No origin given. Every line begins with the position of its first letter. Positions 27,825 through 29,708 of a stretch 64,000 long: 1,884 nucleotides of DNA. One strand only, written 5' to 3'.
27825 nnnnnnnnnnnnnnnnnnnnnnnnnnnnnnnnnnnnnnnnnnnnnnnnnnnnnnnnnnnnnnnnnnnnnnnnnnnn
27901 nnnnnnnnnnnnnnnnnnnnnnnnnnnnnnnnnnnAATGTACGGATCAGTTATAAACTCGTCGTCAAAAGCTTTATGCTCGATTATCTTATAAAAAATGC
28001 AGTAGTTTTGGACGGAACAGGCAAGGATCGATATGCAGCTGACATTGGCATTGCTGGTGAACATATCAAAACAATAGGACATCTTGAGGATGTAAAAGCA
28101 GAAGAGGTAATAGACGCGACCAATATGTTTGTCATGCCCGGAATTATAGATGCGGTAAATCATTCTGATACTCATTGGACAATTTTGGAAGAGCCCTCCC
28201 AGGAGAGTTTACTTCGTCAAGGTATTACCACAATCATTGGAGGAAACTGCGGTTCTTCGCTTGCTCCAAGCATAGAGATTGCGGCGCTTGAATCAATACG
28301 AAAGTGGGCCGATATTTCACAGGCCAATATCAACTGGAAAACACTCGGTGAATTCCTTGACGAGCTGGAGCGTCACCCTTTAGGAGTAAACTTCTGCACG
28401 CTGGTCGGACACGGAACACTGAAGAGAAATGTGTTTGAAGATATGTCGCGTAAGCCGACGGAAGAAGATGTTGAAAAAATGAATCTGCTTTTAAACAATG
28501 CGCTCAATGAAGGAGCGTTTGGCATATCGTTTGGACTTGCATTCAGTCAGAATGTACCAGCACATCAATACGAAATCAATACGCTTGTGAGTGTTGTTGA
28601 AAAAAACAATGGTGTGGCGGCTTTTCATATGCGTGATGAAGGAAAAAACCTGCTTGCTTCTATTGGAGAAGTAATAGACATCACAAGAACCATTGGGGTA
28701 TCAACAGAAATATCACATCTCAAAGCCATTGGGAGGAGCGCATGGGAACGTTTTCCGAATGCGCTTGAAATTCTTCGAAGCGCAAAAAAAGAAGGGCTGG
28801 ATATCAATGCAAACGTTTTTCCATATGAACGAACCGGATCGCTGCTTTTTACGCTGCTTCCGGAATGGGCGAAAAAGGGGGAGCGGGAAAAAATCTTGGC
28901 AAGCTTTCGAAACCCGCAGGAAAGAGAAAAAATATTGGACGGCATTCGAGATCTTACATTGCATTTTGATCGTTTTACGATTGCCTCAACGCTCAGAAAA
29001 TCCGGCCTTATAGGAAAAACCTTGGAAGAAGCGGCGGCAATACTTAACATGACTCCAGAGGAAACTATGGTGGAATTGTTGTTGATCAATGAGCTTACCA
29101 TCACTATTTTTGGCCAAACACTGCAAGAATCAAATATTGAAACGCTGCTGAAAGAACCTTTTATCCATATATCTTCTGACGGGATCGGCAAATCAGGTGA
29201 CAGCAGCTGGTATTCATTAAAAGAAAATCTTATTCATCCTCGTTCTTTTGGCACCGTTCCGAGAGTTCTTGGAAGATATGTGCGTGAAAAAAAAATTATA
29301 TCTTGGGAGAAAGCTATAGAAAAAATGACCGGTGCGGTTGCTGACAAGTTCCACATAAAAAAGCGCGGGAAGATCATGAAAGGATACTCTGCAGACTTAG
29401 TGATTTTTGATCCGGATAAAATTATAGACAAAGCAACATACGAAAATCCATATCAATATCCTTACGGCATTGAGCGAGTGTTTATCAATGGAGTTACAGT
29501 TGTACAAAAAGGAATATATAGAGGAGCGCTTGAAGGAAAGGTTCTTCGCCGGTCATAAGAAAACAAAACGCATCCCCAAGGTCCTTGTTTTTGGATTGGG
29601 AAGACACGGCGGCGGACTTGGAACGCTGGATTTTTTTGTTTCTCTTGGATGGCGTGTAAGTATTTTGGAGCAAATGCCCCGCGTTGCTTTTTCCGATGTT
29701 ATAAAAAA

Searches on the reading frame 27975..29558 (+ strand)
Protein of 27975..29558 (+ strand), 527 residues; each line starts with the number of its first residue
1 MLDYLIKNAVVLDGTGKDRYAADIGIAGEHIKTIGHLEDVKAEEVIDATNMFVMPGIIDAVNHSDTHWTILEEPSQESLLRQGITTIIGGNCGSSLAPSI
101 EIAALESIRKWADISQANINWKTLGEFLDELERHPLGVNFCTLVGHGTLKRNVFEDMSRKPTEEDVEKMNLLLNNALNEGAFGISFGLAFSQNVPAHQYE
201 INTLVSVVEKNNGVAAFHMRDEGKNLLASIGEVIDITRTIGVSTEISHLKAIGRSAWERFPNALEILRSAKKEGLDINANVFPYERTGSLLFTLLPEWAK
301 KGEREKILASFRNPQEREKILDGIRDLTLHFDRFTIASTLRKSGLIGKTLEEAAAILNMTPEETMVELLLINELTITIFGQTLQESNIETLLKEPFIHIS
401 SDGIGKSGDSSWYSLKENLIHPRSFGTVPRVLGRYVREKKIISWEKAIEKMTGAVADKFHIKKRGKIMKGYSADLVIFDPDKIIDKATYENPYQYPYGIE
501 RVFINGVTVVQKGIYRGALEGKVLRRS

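Call 30: search_protein_families(library=pfam, proteins=[window:27975-29558:+])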
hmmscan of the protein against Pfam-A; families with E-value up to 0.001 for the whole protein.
window:27975-29558:+ (527 aa): 2 families
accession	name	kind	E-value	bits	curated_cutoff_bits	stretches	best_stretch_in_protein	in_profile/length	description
PF07969.17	Amidohydro_3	-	1.5e-15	58.1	29.7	1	44-509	1-471/472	Amidohydrolase family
PF01979.26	Amidohydro_1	-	5.1e-08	33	25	1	390-508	237-344/345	Amidohydrolase family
